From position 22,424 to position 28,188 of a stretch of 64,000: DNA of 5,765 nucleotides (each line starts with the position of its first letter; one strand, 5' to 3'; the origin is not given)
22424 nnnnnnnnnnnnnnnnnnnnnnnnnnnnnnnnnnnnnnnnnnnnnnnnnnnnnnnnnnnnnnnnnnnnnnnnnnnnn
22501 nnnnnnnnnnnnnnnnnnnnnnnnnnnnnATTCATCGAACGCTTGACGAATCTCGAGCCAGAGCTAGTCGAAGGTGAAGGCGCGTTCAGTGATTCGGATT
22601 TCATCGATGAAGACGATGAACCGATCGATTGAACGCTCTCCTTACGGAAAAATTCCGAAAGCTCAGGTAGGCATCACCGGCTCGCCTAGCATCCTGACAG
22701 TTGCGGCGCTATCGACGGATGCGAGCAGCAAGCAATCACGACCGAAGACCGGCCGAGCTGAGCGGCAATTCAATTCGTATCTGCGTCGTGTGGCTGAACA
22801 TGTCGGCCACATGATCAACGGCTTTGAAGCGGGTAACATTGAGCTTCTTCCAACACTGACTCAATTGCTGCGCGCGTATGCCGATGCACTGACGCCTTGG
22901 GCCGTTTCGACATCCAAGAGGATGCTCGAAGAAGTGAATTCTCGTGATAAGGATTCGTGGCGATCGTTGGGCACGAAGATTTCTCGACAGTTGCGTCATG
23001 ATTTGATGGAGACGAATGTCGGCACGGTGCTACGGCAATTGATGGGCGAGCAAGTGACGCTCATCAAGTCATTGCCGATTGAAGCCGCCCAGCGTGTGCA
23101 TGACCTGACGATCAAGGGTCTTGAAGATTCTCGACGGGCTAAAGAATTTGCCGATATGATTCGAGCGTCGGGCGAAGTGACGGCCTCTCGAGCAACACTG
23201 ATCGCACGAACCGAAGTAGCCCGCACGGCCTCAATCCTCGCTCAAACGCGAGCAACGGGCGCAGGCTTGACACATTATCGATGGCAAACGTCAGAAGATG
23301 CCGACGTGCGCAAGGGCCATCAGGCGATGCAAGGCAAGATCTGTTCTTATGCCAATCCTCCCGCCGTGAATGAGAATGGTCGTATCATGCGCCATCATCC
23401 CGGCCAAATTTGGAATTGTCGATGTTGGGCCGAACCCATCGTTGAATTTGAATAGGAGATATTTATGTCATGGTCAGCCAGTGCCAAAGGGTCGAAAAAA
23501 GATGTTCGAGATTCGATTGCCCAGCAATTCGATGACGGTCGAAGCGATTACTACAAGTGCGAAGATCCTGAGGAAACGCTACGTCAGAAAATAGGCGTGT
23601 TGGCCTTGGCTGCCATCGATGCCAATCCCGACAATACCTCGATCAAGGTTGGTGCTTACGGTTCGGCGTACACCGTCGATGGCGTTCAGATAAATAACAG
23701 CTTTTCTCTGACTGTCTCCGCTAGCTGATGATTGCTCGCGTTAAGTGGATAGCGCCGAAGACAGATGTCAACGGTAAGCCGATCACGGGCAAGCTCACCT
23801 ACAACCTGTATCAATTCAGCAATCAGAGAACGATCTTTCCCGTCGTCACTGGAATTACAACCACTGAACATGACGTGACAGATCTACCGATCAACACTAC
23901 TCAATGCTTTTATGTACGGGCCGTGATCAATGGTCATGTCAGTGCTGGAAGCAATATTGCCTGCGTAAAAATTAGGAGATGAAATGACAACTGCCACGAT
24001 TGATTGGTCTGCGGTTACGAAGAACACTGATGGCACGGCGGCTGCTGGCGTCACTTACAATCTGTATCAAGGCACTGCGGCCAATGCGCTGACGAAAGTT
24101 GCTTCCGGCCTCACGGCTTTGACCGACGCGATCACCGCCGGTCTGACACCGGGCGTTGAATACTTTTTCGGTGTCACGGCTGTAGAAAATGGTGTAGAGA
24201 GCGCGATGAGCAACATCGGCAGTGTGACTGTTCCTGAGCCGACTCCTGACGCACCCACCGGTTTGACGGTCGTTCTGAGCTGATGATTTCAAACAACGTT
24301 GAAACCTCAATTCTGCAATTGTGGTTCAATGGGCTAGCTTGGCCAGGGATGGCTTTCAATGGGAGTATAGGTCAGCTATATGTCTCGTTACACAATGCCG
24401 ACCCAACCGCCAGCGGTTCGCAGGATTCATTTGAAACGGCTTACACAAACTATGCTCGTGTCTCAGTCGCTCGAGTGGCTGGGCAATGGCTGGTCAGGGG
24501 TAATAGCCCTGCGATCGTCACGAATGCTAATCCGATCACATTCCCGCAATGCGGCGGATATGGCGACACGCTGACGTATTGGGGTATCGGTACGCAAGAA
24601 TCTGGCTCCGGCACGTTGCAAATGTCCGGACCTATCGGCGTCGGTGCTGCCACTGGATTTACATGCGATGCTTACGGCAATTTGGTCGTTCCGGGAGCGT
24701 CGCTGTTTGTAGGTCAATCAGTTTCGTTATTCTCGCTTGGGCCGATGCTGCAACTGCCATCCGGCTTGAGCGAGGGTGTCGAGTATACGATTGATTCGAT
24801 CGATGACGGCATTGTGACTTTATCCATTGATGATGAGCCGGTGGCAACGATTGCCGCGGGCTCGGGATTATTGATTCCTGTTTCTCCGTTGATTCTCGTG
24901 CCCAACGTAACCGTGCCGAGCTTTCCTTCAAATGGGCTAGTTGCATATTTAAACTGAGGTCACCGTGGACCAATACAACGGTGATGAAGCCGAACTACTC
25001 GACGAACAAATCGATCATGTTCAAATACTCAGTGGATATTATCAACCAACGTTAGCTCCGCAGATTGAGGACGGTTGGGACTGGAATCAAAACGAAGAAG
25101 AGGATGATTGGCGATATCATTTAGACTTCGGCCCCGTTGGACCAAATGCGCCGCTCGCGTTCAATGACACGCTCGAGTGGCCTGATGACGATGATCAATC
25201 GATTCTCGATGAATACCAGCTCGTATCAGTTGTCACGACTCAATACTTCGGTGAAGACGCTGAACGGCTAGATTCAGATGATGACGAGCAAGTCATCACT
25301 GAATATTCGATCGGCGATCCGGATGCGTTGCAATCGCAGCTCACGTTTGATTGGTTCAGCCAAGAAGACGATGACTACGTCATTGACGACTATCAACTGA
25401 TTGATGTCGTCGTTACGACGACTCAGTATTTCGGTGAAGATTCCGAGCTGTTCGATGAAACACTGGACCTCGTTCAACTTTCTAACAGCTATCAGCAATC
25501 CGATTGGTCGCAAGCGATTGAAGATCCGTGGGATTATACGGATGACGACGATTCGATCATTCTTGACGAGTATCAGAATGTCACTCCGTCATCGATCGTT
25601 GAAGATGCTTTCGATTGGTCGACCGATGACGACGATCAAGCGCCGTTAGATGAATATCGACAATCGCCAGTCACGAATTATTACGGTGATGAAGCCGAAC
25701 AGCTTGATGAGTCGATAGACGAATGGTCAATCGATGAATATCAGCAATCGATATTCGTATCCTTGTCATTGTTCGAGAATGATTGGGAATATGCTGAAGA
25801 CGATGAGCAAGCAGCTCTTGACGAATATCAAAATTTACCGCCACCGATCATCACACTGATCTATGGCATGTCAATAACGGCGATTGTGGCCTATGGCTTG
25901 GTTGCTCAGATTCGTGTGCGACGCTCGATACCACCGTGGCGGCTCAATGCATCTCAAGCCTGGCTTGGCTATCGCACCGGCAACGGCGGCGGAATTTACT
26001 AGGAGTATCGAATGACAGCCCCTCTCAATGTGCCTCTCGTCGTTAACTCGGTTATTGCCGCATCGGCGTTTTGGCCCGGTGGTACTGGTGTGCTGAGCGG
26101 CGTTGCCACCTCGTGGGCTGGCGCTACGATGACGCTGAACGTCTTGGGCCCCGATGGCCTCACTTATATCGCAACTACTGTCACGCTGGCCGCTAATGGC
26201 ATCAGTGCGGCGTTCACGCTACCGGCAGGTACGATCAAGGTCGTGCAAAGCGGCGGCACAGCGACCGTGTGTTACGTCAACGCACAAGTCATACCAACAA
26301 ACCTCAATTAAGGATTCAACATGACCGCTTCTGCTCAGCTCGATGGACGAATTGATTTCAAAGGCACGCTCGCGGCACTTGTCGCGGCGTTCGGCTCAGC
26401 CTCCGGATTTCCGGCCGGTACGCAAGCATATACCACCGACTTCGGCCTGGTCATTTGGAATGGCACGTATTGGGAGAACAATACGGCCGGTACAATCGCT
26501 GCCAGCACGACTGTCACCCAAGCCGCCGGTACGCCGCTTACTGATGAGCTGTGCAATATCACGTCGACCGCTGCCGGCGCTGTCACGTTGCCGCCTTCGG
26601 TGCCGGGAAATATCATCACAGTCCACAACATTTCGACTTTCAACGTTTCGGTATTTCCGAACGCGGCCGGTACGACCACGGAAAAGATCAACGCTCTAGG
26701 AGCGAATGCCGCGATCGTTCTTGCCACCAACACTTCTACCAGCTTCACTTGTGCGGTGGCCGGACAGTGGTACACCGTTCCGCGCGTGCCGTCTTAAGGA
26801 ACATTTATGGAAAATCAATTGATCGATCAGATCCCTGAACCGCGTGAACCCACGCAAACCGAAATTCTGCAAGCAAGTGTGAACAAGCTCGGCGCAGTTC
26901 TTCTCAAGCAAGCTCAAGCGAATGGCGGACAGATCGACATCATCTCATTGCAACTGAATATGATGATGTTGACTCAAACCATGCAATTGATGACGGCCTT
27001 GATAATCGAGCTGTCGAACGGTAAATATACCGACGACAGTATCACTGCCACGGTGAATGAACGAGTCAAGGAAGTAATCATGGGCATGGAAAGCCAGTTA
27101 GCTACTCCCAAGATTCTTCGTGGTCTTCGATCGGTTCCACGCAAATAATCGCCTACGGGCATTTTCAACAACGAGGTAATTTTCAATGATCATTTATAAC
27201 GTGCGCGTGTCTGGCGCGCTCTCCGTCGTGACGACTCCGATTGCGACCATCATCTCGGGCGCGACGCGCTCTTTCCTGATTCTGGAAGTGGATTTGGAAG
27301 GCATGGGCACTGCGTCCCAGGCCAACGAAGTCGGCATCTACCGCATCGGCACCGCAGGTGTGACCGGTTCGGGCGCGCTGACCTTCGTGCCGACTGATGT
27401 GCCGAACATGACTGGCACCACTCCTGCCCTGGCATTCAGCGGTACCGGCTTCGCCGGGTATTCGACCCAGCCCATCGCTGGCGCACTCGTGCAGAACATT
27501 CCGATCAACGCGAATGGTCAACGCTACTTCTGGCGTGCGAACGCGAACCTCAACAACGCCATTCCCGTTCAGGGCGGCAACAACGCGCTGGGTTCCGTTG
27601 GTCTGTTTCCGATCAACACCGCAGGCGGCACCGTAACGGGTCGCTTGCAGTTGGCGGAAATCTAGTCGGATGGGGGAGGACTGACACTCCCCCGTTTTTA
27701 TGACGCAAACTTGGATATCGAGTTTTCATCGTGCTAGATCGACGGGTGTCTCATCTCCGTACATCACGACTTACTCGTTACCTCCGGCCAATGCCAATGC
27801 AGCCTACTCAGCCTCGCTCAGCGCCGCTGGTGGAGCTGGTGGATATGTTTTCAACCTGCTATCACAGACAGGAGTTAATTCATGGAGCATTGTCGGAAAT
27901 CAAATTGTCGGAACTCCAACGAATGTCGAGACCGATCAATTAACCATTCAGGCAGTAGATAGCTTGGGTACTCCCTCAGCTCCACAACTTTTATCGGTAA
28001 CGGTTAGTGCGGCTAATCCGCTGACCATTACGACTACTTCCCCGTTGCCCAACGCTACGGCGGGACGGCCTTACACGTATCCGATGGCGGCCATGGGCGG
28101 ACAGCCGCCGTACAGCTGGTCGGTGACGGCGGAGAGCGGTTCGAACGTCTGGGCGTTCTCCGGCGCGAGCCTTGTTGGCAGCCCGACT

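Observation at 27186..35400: GC-rich island (about 65-73 percent vs about 45-50 percent flanks) covering the receptor-binding-like genes, with a compositional break inside one gene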

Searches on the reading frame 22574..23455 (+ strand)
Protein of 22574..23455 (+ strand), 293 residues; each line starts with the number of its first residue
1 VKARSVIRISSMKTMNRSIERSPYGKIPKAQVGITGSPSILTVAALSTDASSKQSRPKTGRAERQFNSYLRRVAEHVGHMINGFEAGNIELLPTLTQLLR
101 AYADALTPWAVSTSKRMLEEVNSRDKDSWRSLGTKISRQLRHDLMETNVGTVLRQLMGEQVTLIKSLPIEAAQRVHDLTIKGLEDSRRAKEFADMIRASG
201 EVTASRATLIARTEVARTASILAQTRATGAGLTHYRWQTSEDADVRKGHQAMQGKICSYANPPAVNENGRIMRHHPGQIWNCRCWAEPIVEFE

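Call 30: search_protein_families(library=phrogs, proteins=[window:22574-23455:+], max_evalue=0.001)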
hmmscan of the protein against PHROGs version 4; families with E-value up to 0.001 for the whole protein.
window:22574-23455:+ (293 aa): 12 families
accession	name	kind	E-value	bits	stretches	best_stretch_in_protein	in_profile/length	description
phrog_324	-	head and packaging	1.8e-54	186.8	1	62-292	78-320/624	head morphogenesis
phrog_4529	-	head and packaging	2.8e-27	97.1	1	146-289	144-287/533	minor head protein and DNA pilot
phrog_15127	-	head and packaging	6.4e-19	68.9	1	134-282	87-244/602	head protein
phrog_2468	-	head and packaging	7.9e-17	62.7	1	62-290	43-273/303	head morphogenesis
phrog_595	-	head and packaging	8.3e-15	56.1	1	173-291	187-299/513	head maturation protease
phrog_6577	-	unknown function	3.7e-10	39.8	1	129-288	73-228/1066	-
phrog_2662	-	head and packaging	2.4e-09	37.4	1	54-288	484-707/717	portal protein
phrog_115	-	head and packaging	1.4e-08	35.4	1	172-261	207-296/665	minor head protein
phrog_3517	-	head and packaging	2.5e-06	28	1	202-292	230-331/371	head morphogenesis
phrog_19443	-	head and packaging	5.8e-06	26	1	180-291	177-286/579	minor head protein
phrog_29840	-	unknown function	2.3e-05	25.3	1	231-293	25-91/121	-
phrog_859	-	head and packaging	0.00042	19.9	1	90-284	133-284/807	portal protein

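Call 42: find_related_loci(query=window:22574-23455:+, collection=viral_contigs, flank=10000)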
Query window:22574-23455:+ (293 aa) in viral_contigs; peptide patterns used: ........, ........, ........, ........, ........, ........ (x = any residue, [..] = any of these).
41 stretches matched a pattern; 18 encode a relative of the query (tblastn E <= 1e-3); 18 distinct loci.
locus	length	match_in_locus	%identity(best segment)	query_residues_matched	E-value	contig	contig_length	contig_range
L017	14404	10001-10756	54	39-290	4e-93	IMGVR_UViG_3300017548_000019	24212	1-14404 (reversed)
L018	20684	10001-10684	57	63-290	3e-90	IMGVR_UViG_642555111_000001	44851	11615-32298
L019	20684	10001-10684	57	63-290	1e-88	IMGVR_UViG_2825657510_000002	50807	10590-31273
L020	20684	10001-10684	57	63-290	6e-88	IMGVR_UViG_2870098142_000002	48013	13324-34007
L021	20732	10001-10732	53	47-290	3e-88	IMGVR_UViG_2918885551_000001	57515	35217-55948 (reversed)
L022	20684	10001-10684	56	63-290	1e-87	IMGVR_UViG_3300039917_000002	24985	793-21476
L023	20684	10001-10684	56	63-290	2e-86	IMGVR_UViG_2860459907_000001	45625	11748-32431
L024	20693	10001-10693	55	63-293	1e-85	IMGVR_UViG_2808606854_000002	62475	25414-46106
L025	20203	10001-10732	53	47-290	2e-85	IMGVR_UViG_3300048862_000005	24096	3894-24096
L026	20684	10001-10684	55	63-290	2e-85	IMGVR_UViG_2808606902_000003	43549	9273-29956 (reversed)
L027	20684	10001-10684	55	63-290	4e-85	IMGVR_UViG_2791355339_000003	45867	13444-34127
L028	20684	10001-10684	54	63-290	3e-84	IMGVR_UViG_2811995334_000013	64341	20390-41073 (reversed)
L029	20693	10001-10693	54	63-293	2e-84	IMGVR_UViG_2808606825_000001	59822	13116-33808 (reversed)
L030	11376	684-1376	54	63-293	5e-84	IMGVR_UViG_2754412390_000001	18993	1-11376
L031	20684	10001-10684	54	63-290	8e-84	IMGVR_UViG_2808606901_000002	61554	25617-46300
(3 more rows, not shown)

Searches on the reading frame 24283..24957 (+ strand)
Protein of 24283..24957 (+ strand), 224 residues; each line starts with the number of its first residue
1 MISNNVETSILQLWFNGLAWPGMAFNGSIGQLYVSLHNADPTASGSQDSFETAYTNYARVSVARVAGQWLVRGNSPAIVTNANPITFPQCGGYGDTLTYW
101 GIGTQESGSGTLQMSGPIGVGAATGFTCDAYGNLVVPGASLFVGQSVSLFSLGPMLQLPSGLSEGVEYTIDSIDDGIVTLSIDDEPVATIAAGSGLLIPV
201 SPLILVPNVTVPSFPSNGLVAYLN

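Call 71: search_protein_families(library=phrogs, proteins=[window:24283-24957:+], max_evalue=0.001)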
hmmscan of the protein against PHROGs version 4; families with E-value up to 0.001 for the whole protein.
window:24283-24957:+ (224 aa): 1 family
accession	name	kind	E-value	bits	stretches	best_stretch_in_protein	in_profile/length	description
phrog_240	-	head and packaging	2.9e-09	38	1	3-127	64-178/200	head protein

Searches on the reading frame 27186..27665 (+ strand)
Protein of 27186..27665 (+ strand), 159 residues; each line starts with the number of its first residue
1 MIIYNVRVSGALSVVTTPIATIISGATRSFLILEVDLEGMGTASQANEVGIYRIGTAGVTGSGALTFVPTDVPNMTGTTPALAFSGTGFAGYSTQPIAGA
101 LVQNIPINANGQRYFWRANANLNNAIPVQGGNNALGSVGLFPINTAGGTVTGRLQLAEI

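Call 9: search_protein_families(library=pfam, proteins=[window:27186-27665:+], max_evalue=0.01)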
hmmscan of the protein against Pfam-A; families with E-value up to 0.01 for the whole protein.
window:27186-27665:+ (159 aa): 0 families

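Call 10: search_protein_families(library=phrogs, proteins=[window:27186-27665:+], max_evalue=0.01)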
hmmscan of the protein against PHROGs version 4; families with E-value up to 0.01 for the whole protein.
window:27186-27665:+ (159 aa): 0 families
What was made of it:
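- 27186..27665 (+): High-GC3 patch A. It is one whole gene of 159 aa with no known family. There are no Pfam or PHROG hits (calls 9, 10).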

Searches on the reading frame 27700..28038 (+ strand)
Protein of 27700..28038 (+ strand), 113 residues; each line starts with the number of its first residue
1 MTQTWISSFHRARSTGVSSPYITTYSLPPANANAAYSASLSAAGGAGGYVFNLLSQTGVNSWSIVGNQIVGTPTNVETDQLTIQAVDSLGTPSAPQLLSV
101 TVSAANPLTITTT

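Call 88: search_protein_families(library=pfam, proteins=[window:27700-28038:+], max_evalue=10)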
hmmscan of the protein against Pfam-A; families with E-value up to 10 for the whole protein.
window:27700-28038:+ (113 aa): 0 families
